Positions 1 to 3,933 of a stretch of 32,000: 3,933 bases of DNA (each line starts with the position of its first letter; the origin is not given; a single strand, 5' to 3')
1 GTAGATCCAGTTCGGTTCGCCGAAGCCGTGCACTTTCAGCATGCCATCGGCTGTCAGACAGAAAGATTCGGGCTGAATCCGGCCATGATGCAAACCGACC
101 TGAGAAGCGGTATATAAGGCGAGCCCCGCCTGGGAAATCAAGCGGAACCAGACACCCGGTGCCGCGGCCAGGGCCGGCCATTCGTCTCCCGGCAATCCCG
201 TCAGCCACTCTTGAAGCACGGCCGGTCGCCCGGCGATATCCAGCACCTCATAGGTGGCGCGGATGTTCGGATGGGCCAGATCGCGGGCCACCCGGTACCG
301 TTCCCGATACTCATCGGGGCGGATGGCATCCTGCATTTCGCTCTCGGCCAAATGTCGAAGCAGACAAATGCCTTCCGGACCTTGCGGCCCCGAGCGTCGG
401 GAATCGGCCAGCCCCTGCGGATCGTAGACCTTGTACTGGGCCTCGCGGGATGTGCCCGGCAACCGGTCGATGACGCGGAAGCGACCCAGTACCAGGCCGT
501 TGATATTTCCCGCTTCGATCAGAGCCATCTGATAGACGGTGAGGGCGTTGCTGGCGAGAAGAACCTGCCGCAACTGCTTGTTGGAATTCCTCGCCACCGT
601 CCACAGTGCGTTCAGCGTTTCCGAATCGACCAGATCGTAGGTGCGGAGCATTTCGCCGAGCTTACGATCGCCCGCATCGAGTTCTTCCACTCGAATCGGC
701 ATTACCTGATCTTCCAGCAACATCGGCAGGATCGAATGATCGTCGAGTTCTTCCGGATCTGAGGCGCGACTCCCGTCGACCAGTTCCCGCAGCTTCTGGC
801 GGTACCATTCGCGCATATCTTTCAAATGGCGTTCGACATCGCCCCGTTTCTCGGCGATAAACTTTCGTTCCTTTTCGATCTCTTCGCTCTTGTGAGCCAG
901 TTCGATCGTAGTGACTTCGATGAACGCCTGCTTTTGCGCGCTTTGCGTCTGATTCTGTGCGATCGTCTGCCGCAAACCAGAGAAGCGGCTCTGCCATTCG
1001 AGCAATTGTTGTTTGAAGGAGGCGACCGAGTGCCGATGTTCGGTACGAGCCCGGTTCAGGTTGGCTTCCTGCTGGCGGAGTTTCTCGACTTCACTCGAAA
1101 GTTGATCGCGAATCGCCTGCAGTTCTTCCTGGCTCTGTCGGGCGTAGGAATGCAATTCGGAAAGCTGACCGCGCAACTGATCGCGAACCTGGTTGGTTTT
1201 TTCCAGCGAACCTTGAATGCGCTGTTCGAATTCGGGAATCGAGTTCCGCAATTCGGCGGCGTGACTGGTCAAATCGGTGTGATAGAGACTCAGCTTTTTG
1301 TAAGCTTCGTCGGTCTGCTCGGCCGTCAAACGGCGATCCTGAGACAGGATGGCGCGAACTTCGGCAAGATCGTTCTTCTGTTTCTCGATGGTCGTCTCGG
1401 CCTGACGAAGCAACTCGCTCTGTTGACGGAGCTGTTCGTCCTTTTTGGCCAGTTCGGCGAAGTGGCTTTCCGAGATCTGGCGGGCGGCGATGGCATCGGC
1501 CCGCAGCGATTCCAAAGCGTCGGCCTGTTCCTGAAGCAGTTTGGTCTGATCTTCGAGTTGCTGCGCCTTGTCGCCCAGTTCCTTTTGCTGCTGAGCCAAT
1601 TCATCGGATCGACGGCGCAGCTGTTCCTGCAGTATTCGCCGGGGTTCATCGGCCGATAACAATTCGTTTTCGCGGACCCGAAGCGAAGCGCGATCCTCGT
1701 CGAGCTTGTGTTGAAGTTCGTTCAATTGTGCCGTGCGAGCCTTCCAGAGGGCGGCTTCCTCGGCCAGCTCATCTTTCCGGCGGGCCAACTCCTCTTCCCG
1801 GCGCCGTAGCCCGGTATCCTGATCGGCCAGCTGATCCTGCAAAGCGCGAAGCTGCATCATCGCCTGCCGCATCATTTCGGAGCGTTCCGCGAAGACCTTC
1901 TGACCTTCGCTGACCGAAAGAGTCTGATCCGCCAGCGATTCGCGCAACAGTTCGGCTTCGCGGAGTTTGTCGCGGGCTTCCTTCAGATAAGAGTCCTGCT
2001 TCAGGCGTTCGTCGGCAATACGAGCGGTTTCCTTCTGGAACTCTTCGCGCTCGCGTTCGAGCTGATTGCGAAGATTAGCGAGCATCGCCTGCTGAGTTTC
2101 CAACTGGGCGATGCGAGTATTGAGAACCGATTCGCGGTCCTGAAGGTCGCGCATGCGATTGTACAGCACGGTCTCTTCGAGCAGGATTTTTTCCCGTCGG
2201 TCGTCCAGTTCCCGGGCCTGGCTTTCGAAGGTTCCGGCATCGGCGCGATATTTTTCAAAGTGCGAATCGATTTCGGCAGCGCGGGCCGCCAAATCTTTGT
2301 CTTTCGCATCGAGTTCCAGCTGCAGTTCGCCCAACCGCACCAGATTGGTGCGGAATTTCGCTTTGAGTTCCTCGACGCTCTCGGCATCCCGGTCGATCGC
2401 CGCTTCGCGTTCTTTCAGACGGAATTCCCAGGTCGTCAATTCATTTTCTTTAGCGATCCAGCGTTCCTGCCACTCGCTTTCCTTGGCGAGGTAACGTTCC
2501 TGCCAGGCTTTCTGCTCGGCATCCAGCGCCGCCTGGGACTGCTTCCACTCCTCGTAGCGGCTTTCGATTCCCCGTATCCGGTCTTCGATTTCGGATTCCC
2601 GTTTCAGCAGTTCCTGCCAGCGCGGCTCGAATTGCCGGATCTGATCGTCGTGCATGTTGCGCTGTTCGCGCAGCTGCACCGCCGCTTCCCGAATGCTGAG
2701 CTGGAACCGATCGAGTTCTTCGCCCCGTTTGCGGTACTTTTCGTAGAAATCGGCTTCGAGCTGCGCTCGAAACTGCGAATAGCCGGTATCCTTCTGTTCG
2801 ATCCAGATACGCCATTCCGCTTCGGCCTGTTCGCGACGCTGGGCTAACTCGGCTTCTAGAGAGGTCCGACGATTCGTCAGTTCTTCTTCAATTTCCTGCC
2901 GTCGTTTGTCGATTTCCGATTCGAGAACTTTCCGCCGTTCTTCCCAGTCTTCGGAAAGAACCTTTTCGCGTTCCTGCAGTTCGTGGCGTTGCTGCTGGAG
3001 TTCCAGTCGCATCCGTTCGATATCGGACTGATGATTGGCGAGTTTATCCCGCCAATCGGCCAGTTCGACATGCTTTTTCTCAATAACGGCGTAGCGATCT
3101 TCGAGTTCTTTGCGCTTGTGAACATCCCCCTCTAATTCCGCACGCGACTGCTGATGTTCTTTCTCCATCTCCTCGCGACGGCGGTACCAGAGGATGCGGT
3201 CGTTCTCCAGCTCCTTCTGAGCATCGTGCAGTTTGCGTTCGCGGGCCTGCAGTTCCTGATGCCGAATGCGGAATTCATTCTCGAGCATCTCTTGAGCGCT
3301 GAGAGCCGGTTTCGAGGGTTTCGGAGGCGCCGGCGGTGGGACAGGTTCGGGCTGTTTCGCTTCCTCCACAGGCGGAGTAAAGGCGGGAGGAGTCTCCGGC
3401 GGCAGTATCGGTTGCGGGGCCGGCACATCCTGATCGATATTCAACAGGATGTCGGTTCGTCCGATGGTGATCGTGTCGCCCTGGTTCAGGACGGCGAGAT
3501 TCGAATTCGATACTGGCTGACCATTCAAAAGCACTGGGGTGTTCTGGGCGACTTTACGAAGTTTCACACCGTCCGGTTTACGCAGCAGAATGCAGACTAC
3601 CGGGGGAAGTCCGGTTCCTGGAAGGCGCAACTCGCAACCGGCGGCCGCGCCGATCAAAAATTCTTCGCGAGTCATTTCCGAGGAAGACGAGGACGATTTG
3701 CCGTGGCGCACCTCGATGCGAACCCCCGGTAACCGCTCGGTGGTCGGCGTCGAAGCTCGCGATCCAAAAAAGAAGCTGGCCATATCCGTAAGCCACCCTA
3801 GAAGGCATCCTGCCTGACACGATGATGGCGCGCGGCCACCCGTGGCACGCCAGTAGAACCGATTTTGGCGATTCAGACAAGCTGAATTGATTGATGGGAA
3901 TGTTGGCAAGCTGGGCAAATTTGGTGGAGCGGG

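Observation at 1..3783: Giant FHA / ~900-aa coiled-coil / kinase-like protein that the ORF track misses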

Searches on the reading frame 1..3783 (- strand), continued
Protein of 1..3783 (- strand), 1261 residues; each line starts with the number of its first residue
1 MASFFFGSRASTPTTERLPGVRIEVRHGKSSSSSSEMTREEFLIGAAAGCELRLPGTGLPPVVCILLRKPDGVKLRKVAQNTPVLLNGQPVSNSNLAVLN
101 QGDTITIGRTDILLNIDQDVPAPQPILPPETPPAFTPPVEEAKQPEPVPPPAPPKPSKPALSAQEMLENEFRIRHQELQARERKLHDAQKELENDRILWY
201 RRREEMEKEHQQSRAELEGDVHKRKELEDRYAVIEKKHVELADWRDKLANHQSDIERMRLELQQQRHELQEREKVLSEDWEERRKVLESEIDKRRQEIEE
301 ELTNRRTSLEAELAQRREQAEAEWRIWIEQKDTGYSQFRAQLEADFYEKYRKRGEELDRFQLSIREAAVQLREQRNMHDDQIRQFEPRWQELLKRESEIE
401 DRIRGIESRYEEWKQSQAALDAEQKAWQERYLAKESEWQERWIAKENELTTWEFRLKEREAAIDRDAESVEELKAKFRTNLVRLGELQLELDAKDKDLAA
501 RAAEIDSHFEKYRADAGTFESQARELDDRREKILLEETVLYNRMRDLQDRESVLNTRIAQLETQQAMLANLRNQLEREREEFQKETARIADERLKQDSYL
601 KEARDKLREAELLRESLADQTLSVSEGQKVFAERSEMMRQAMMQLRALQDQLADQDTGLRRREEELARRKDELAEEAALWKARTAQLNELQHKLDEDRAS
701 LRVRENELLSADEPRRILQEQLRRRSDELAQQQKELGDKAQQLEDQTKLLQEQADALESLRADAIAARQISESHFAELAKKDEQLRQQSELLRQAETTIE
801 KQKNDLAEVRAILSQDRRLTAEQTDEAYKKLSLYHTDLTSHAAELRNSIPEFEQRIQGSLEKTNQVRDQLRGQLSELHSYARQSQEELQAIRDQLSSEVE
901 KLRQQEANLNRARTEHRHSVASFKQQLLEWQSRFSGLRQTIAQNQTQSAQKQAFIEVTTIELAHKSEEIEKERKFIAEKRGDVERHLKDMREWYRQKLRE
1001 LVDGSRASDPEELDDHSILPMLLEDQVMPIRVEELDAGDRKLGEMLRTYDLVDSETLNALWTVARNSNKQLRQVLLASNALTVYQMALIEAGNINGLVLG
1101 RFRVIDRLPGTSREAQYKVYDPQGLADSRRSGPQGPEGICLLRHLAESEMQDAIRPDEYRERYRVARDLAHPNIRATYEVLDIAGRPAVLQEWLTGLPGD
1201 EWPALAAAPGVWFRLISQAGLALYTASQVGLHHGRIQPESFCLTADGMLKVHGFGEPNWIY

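Call 54: predict_structure(alignment_id=A4)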
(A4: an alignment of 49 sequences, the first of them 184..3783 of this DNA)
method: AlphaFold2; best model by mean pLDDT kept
length: 1200 residues; sequences in the alignment: 49
mean_pLDDT: 67.1   pTM: 0.30
mean pLDDT of the five models: 67.1, 65.9, 64.1, 59.7, 57.3
residues with pLDDT >= 90: 56; 70-90: 506; 50-70: 453; < 50: 185
segments of 3 or more residues with pLDDT < 50: 1-16, 120-166, 330-339, 486-502, 619-629, 708-719, 721-723, 844-855, 1001-1033, 1133-1135, 1197-1200
pLDDT, mean of each block of 10 residues (from residue 1): 30 53 88 87 88 82 91 90 90 87 92 80 30 32 36 35 48 74 83 82 79 63 61 68 75 72 68 67 68 69 74 73 61 41 61 67 66 66 63 72 78 77 72 72 74 76 72 65 48 43 51 58 67 71 74 68 62 67 67 70 69 54 43 54 64 69 71 71 72 72 59 44 48 57 62 65 65 64 67 67 68 69 70 64 47 48 66 70 73 74 75 75 78 69 53 62 69 71 72 67 35 33 31 62 82 82 83 84 85 82 85 86 66 61 85 85 80 73 86 59
secondary structure, 60 per line:
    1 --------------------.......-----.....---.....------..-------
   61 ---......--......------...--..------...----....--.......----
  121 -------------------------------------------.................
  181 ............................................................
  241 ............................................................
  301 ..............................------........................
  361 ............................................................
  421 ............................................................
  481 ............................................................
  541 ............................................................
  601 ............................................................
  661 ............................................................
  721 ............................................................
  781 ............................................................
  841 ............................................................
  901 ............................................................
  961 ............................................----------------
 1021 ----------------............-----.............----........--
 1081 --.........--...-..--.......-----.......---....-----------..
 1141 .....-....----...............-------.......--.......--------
elements in order (helices of 4 or more, strands of 3 or more residues): E21-27 E33-37 E41-45 E64-69 E72-77 E84-86 E97-99 E104-107 E110-116 H164-330 H337-1004 H1037-1048 H1054-1066 H1071-1078 H1083-1091 E1102-1108 E1114-1120 H1124-1127 E1139-1145 H1147-1150 H1155-1169 E1177-1183 E1186-1192
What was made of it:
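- On FHA domain superfamily (Pfam PF16697 / PF00498): The model has pLDDT about 88-92 over strands 21-116 (call 54).
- Checked: The model is helical over 164-330 and 337-1004 (call 54).
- The full-length monomer model has low global confidence (pTM 0.30, call 54).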

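Call 58: fold_search(model_id=the predicted structure, library=pdb)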
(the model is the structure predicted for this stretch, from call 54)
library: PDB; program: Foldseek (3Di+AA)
matches with E <= 10: 1779; with E <= 0.001: 112
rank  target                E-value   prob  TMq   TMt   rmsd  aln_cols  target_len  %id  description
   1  4d9v_B                4.2e-07  1.00  0.08  0.69   5.6       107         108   20  Structure of the Type III Secretion System Protein (released 2012-09-26)
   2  6c4u_A                4.7e-07  1.00  0.08  0.64   4.0       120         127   18  Engineered FHA with Myc-pTBD peptide (released 2018-05-30)
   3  6c4u_B                5.5e-07  1.00  0.08  0.64   4.0       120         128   18  Engineered FHA with Myc-pTBD peptide (released 2018-05-30)
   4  2lc1_MODEL_1_A        6.9e-07  1.00  0.08  0.81   6.6       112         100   19  Rv0020c_FHA Structure (released 2011-11-02)
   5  6c4u_D                8.6e-07  1.00  0.08  0.64   4.1       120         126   18  Engineered FHA with Myc-pTBD peptide (released 2018-05-30)
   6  6c4u_C                1.3e-06  1.00  0.08  0.64   3.7       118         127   18  Engineered FHA with Myc-pTBD peptide (released 2018-05-30)
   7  5t2f_D                1.8e-06  1.00  0.08  0.34   3.8       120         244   19  Structure of the FHA1 domain of Rad53 bound to the BRCT domain of Dbf4 (released 2017-03-15)
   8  6c4u_F                1.8e-06  1.00  0.07  0.62   3.9       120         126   18  Engineered FHA with Myc-pTBD peptide (released 2018-05-30)
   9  4h87_A                1.8e-06  1.00  0.08  0.65   8.8       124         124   18  Crystal structure of a FHA domain of kanadaptin (SLC4A1AP) from Homo sapiens at 1.55 A resolution (released 2012-10-10)
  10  1r21_MODEL_1_A        2.1e-06  1.00  0.08  0.86   2.0       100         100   17  Solution Structure of human Ki67 FHA Domain (released 2003-12-30)
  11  5t2s_A                2.1e-06  1.00  0.08  0.34   3.8       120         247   20  Structure of the FHA1 domain of Rad53 bound simultaneously to the BRCT domain of Dbf4 and a phosphopeptide. (released 2016-10-12)
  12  6uid                  2.1e-06  1.00  0.08  0.67  12.4       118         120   19  Structure of the cytoplasmic domain of the T3SS sorting platform protein PscD from P. aeruginosa (released 2020-10-07)
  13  5t2f_C                2.2e-06  1.00  0.08  0.34   3.8       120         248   19  Structure of the FHA1 domain of Rad53 bound to the BRCT domain of Dbf4 (released 2017-03-15)
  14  4h87_B                2.4e-06  1.00  0.08  0.69   9.5       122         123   16  Crystal structure of a FHA domain of kanadaptin (SLC4A1AP) from Homo sapiens at 1.55 A resolution (released 2012-10-10)
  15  2jqj_MODEL_1_A        2.4e-06  1.00  0.08  0.55  11.4       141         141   18  NMR structure of yeast Dun1 FHA domain (released 2008-06-24)
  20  5djo_A                4.1e-06  1.00  0.07  0.52   2.6       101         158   20  Crystal structure of the CC1-FHA tandem of Kinesin-3 KIF13A (released 2015-12-30)
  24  5djo_B                6.4e-06  1.00  0.07  0.51   2.8       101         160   20  Crystal structure of the CC1-FHA tandem of Kinesin-3 KIF13A (released 2015-12-30)
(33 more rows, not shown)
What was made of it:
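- On FHA domain superfamily (Pfam PF16697 / PF00498): The top 50 Foldseek hits are all FHA domains, with target-normalised TM-score up to 0.90 (call 58).
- Closest known: Kinesin-3 FHA domains. Same: They share the same non-canonical '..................' type of FHA lying next to a coiled coil (5djo, call 58).
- Checked: The AlphaFold model has beta strands at 21-116 with pLDDT about 88-92 (call 54), and its top Foldseek hits are all FHA domains (call 58).
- The top Foldseek hit is a T3SS FHA domain, 4d9v (call 58).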

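Call 59: list_cluster_members(proteins=[P0042, P0032, P0008, P0005, P0001, P0048, P0050])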
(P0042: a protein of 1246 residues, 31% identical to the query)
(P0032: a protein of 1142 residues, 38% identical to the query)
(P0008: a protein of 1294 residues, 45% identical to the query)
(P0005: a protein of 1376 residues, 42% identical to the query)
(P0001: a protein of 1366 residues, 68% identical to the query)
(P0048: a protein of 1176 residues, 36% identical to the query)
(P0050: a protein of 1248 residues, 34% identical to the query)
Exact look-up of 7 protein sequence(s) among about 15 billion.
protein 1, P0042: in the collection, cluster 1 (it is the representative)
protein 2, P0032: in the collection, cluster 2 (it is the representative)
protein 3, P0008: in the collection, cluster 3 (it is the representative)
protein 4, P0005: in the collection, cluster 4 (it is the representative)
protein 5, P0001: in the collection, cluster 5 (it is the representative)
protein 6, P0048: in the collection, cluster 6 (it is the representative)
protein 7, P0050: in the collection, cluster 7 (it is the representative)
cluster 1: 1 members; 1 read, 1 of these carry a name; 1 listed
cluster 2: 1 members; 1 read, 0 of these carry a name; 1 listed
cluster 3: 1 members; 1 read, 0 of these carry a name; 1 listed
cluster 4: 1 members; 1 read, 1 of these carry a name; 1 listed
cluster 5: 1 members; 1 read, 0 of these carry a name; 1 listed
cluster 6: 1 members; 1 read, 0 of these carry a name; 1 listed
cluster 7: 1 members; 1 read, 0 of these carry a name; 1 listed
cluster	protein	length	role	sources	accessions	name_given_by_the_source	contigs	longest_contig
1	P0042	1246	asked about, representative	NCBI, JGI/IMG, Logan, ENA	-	chromosome segregation ATPase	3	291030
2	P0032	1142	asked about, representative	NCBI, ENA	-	-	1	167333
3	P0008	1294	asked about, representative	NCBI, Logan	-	-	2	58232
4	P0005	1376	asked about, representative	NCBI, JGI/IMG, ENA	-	chromosome segregation ATPase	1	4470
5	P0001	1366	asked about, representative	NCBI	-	-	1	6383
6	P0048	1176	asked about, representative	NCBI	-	-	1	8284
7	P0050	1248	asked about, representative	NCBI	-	-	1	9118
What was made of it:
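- Tried and rejected: The cluster look-up returned none (call 59).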

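Call 63: search_protein_families(library=padloc, proteins=[window:1-3783:-, P0001], max_evalue=0.01)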
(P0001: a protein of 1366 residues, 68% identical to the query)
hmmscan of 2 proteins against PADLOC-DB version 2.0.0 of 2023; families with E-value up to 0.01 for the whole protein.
window:1-3783:- (1261 aa): 1 family
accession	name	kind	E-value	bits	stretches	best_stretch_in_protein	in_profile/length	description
PDLC04050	PD-T4-6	-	3.2e-08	30.9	1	1065-1255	28-208/480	-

P0001 (1366 aa): 1 family
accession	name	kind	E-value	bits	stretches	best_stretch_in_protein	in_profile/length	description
PDLC04050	PD-T4-6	-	1.7e-07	28.5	1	1077-1263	32-208/480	-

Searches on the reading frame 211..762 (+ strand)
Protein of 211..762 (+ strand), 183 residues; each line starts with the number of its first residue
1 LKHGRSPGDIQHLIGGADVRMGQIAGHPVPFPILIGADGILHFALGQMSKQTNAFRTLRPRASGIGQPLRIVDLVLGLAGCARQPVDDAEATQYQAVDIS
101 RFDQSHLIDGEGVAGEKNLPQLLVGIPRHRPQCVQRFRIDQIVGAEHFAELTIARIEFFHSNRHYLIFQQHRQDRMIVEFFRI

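Call 46: search_protein_families(library=pfam, proteins=[window:211-762:+], max_evalue=0.01)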
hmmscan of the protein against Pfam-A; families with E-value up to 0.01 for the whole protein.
window:211-762:+ (183 aa): 0 families
